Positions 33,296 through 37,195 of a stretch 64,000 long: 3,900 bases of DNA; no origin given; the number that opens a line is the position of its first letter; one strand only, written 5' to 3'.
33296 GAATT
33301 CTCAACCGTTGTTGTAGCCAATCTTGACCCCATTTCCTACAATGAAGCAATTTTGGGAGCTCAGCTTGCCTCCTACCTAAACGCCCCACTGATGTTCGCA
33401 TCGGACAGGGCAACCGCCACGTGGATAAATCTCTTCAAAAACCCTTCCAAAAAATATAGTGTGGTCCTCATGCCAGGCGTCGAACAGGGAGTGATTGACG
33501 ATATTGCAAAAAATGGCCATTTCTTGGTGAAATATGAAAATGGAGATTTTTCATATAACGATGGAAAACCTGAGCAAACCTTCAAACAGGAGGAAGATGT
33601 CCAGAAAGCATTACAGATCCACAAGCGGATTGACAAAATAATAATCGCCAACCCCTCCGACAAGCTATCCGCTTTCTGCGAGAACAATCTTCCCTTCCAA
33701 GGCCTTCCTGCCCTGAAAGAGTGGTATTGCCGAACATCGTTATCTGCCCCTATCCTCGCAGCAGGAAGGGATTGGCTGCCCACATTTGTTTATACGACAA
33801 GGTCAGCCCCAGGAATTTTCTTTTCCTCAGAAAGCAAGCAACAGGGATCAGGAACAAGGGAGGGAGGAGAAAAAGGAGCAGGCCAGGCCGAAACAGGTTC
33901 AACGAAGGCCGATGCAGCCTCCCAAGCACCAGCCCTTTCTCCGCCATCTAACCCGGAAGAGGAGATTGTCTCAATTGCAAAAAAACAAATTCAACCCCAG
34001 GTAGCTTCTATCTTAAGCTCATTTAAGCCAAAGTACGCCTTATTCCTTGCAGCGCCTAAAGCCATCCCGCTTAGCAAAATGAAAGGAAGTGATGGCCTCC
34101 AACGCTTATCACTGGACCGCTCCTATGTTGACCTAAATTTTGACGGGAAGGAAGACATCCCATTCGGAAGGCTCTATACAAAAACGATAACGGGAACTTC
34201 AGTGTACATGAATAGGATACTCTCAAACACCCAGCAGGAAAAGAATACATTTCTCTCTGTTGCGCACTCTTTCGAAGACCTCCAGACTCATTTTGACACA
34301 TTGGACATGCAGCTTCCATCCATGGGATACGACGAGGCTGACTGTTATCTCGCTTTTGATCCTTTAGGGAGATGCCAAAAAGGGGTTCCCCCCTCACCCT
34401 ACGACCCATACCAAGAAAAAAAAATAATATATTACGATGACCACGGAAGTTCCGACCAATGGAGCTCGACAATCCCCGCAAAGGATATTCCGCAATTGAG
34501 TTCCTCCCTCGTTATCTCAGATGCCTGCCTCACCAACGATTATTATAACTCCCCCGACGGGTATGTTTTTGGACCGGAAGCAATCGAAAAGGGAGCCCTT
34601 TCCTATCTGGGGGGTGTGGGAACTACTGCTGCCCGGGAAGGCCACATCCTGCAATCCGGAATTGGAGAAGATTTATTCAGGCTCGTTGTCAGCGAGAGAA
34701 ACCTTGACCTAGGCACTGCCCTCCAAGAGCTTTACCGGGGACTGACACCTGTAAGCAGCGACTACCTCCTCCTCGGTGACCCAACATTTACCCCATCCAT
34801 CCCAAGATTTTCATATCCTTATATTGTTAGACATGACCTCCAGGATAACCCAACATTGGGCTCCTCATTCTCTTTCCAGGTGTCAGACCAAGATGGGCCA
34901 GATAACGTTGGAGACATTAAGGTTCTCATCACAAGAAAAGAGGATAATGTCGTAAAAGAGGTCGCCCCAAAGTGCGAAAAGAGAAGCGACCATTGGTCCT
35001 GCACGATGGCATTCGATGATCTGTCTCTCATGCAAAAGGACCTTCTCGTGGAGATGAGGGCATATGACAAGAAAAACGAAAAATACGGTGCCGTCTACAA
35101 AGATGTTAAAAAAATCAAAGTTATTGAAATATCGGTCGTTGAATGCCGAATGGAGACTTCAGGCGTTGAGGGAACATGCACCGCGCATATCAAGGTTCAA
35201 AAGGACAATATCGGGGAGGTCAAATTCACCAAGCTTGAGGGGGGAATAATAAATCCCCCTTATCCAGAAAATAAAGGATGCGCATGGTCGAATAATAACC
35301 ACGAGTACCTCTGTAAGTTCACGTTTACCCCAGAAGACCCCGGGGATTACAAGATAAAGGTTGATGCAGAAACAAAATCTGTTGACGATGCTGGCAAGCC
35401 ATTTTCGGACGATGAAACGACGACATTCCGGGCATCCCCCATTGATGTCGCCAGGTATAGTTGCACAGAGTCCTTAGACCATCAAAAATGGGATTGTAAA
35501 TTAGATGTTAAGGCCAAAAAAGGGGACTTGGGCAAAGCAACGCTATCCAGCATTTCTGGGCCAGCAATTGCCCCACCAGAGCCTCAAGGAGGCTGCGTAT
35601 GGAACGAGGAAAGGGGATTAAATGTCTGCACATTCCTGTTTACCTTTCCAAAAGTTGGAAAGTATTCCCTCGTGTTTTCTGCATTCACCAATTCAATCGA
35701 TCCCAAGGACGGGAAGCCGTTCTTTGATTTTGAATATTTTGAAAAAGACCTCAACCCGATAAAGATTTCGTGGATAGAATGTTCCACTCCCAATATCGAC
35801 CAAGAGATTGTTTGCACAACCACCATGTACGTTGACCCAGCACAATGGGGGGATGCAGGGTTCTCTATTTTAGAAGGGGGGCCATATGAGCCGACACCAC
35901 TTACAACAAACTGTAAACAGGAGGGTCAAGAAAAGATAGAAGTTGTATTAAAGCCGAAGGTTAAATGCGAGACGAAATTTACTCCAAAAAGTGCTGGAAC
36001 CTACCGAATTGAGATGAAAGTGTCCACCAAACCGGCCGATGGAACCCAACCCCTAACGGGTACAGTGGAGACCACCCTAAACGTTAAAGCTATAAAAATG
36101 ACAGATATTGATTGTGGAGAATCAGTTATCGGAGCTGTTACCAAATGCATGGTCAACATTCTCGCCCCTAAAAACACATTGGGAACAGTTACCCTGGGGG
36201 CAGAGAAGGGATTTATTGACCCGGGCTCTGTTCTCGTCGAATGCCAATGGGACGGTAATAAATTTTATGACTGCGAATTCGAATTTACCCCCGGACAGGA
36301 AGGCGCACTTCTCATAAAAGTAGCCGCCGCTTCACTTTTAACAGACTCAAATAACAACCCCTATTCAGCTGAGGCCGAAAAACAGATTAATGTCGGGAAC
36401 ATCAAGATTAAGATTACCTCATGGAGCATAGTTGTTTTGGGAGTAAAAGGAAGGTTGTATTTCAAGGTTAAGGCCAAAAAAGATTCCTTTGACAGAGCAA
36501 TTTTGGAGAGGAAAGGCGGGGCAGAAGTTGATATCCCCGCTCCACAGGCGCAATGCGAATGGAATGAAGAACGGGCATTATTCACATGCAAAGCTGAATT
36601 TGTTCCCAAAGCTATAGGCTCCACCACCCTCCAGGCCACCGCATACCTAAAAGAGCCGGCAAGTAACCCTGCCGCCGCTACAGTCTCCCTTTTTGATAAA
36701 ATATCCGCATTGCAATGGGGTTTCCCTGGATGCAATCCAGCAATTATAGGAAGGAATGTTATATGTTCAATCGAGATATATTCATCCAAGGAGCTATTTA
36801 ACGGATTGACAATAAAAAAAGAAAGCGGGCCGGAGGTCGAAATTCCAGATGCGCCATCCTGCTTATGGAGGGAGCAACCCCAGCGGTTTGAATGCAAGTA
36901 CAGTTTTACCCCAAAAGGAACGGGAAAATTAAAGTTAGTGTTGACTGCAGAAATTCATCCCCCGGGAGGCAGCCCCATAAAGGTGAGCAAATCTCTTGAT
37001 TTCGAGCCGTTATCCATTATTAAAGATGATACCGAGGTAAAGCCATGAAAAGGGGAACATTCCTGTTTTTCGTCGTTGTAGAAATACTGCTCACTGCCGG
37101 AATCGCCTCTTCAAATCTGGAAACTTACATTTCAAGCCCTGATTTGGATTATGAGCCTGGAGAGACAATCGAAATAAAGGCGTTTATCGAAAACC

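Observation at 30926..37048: Giant secreted protein combining a gingipain-like peptidase core with six novel Cys-motif Ig-like repeats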

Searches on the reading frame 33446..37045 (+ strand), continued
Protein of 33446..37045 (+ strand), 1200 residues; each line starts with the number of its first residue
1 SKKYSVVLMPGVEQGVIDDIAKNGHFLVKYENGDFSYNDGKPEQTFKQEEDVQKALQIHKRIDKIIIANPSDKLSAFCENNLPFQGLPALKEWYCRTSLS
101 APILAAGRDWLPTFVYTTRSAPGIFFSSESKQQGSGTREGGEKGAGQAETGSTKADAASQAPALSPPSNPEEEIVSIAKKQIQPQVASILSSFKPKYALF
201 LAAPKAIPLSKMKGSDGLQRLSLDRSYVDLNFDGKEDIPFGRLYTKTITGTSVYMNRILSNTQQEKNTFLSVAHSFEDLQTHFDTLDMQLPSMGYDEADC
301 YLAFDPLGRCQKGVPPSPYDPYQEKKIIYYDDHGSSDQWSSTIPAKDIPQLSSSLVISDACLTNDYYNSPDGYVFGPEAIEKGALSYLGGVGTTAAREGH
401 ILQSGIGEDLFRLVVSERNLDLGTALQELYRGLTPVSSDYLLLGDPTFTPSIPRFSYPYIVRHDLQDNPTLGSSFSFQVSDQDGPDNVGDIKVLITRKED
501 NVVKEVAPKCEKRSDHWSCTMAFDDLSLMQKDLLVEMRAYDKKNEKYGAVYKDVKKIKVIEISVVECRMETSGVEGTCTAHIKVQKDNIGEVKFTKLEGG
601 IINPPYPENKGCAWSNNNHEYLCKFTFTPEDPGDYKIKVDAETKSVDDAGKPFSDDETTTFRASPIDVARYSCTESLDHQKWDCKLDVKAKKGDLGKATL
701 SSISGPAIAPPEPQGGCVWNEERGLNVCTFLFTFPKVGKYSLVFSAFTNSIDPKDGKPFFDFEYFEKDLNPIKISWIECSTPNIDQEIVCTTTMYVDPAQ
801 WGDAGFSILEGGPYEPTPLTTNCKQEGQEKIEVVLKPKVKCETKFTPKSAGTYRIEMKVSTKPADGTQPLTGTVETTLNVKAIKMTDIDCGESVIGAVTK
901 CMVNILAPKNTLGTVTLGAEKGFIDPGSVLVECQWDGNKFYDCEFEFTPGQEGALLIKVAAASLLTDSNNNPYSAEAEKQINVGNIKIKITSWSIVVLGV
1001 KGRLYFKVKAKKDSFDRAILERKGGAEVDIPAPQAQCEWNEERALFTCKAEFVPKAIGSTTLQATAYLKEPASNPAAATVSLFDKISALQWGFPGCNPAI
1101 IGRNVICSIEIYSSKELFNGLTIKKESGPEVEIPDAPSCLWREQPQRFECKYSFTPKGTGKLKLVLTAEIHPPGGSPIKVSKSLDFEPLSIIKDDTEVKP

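Call 83: search_protein_families(library=pfam, proteins=[L082:4522-6060:+, L081:4113-5084:+], max_evalue=0.1)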
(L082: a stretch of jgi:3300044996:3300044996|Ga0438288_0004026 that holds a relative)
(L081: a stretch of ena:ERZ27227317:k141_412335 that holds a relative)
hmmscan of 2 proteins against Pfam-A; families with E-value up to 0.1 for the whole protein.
L082:4522-6060:+ (513 aa): 1 family
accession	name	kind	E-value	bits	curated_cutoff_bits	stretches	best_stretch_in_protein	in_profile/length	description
PF02038.21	ATP1G1_PLM_MAT8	-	0.0062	16.3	26.9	1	484-511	12-39/48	ATP1G1/PLM/MAT8 family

L081:4113-5084:+ (324 aa): 5 families
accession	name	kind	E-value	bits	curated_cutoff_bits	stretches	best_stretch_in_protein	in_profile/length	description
PF01835.25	MG2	-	0.00084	20.1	32.8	0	36-116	11-88/96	MG2 domain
PF09608.15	Alph_Pro_TM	-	0.0032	17.7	24.5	0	193-236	145-188/227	Putative transmembrane protein (Alph_Pro_TM)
PF22433.2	MtxA_IG-like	-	0.0044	17.3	26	0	77-123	34-77/83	Magnetotaxis protein MtxA, Immunoglobulin-like domain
PF20942.3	DUF4785_2nd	-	0.0082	16.5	30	0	23-83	1-61/105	Domain of unknown function (DUF4785) central domain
PF22058.2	X25_BaPul_like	-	0.024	15.2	27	0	201-226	35-60/87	Pullulanase X25 domain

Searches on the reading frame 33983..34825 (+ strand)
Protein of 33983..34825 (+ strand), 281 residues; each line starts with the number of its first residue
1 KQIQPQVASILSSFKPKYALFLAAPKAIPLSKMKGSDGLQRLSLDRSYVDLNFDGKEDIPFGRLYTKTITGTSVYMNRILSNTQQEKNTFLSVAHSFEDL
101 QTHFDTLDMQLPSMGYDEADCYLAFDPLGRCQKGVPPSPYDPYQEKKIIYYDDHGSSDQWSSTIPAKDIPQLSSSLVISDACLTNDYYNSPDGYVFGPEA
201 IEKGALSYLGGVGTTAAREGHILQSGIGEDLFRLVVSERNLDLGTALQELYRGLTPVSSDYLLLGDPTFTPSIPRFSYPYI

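Call 61: predict_structure(alignment_id=A3)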
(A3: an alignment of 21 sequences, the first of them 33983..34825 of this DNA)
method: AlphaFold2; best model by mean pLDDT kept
length: 281 residues; sequences in the alignment: 21
mean_pLDDT: 70.5   pTM: 0.75
mean pLDDT of the five models: 70.5, 67.0, 66.3, 65.0, 64.7
residues with pLDDT >= 90: 7; 70-90: 159; 50-70: 98; < 50: 17
segments of 3 or more residues with pLDDT < 50: 1-4, 215-219, 256-258
pLDDT, mean of each block of 10 residues (from residue 1): 44 57 57 55 53 59 69 75 65 74 76 75 71 58 80 83 83 87 79 85 89 56 68 82 82 61 82 68 44
secondary structure, 60 per line:
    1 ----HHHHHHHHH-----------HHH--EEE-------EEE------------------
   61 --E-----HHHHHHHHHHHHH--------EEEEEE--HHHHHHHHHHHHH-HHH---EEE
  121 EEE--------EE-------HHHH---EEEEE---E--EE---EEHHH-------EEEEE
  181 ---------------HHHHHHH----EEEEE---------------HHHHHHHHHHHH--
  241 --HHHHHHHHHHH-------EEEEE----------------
elements in order: H5-13 E30-32 E40-42 H69-81 E90-95 H98-110 E118-123 H141-144 E148-152 E176-180 H196-202 E207-211 H227-238 H243-253 E261-265
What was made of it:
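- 33965..34795 (+): C25 (gingipain-type, clan CD) catalytic domain, aa ~1014-1290. AF2 pLDDT 70.5, pTM 0.75 (call 61).
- On Peptidase family C25 (gingipain), MEROPS clan CD: The AF2 model with a 21-sequence alignment has pLDDT 70.5 and pTM 0.75 (call 61).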

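Call 67: fold_search(model_id=the predicted structure, library=pdb)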
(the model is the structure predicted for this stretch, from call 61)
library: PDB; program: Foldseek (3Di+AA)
matches with E <= 10: 858; with E <= 0.001: 3
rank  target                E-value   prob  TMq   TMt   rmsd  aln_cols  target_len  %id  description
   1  5u1s_A                6.4e-04  1.00  0.48  0.11   5.8       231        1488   12  Crystal structure of the Saccharomyces cerevisiae separase-securin complex at 3.0 angstrom resolution (released 2017-02-08)
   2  5u1t_A                6.8e-04  1.00  0.44  0.10   6.0       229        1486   12  Crystal structure of the Saccharomyces cerevisiae separase-securin complex at 2.6 angstrom resolution (released 2017-02-08)
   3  9hma                  9.8e-04  1.00  0.44  0.11   6.0       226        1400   10  Cryo-EM structure of apo human separase (released 2025-09-03)
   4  9hms_C                3.1e-03  1.00  0.43  0.12   5.4       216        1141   10  Cryo-EM structure of human separase bound to SCC1 (310-550 aa) and SA2 (released 2025-09-03)
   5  9hvy                  5.4e-03  1.00  0.46  0.11   5.3       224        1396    9  Cryo-EM structure of human separase-SCC1 (1-631) fusion protein (released 2026-01-14)
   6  9hn5_A                8.2e-03  0.99  0.44  0.10   5.3       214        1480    9  Cryo-EM structure of human separase bound to phosphorylated SCC1 (100-320 aa) (released 2025-09-03)
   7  9hm7                  9.2e-03  0.99  0.45  0.11   5.4       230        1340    9  Cryo-EM structure of apo human separase with the mutation C2029S (released 2025-09-03)
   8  9hn0_B                9.8e-03  0.99  0.44  0.09   5.7       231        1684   10  Cryo-EM structure of human separase bound to SCC1 (310-550 aa) (released 2025-09-03)
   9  8pin_D                2.8e-02  0.82  0.23  0.16   7.5       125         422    9  Crystal structure of Ser33 (released 2025-01-15)
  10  8rw5                  5.7e-02  0.85  0.36  0.13   7.4       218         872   16  Symmetry expansion of dimeric transmembrane anti-sigma factor DdvA (released 2024-11-06)
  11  1mx3                  6.9e-02  0.80  0.23  0.20   5.5       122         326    9  Crystal structure of CtBP dehydrogenase core holo form (released 2002-12-18)
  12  9hn4_B                8.2e-02  0.84  0.42  0.10   5.8       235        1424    9  Cryo-EM structure of human separase bound to phosphorylated SCC1 (310-550 aa) (released 2025-09-03)
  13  8q2i_F                8.7e-02  0.54  0.22  0.15   7.6       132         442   10  Crystal structure of Ser33 in complex 2HG (2-hydroxyglutarate) and Serine (released 2025-02-12)
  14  1hku                  9.9e-02  0.66  0.26  0.23   6.3       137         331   10  CtBP/BARS: a dual-function protein involved in transcription corepression and Golgi membrane fission (released 2003-06-19)
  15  8rot_A                1.2e-01  0.80  0.39  0.14   7.1       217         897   15  Cryo-EM structure of the transmembrane anti-sigma factor DdvA (released 2024-11-06)
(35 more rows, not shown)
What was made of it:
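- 33965..34795 (+): Foldseek top hits are separase and the CHAT protein DdvA (call 67).
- On Peptidase family C25 (gingipain), MEROPS clan CD: Foldseek against the PDB gives separase (E 6.4e-4, TM 0.48) and the CHAT protein DdvA as top hits (call 67).
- The AF2 model (pLDDT 70.5) gives separase and a CHAT protein, both clan CD, as top Foldseek hits (calls 61, 67).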

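Call 81: search_solved_structures(query=A3, max_evalue=1, show_alignments=2)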
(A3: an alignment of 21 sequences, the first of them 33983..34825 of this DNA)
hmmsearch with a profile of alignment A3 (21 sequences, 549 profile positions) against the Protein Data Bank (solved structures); distinct sequences matched with E-value up to 1: 5.
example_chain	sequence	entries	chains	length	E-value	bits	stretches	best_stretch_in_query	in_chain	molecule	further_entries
1cvr_A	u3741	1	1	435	2.6e-06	29.8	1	108-295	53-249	GINGIPAIN R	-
4tkx_L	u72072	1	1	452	5.3e-06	28.7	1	124-332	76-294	Lys-gingipain W83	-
4rbm_A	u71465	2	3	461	5.6e-06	28.6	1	124-332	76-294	Lys-gingipain W83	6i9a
4ief_B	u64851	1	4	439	6.4e-06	28.4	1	108-295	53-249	Gingipain R2 Mature Domain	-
8zah_A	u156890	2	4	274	0.68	11.8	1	77-141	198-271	Magnesium transport protein CorA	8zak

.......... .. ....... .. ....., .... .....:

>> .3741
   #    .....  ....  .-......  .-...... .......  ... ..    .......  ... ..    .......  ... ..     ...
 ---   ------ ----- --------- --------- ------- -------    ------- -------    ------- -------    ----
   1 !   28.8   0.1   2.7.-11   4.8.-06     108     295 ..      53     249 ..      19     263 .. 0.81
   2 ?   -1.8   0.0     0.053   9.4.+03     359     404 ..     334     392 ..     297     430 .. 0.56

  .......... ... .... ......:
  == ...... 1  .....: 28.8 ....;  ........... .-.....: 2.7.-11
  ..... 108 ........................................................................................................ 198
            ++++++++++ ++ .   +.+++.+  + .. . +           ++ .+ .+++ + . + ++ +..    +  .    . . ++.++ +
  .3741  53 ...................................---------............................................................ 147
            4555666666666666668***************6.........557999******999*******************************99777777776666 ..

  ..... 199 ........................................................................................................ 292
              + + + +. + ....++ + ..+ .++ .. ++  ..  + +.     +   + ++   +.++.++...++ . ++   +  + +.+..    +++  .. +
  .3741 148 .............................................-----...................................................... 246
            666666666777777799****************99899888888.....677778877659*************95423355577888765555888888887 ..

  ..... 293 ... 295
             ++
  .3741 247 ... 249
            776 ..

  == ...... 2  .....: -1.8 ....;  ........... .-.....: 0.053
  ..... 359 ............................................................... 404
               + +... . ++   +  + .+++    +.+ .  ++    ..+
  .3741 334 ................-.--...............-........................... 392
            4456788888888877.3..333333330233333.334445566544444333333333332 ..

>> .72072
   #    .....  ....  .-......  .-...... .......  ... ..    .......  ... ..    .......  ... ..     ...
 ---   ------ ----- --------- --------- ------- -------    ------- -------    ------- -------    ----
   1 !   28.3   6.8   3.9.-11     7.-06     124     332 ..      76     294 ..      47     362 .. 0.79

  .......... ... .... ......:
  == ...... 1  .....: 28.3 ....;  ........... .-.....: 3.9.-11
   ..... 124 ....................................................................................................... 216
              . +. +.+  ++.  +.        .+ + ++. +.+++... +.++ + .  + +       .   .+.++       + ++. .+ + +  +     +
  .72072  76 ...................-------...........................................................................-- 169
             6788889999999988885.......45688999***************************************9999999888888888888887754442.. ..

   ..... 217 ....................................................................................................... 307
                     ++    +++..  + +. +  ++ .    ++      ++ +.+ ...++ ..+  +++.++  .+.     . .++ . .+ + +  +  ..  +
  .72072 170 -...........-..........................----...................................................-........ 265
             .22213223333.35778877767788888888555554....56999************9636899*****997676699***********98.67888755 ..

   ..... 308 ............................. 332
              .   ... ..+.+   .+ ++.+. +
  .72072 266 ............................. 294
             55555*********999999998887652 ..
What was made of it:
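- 33965..34795 (+): Family profile against the PDB hits 1cvr at 2.6e-6 and 4tkx/4rbm at 5e-6 (call 81).
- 34442..34444 (+): Codon of predicted catalytic His1173 (DDHGSS). Aligns to RgpB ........, His211 (call 81).
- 34526..34528 (+): Codon of predicted catalytic Cys1201 (SDACLTN). Aligns to RgpB VACVN, Cys244 (call 81).
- On Peptidase family C25 (gingipain), MEROPS clan CD: The profile alignment to 1cvr and 4tkx puts them on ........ and VACVN/NCCIT (call 81).
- Closest known: PorU. Different: It was not retrieved by the family profile (call 81).
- A family profile hits only gingipain R and K in PDB sequences, in register with His211 and Cys244 (call 81). The family profile retrieves gingipains R and K but not PorU from PDB sequences at E up to 1 (call 81).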
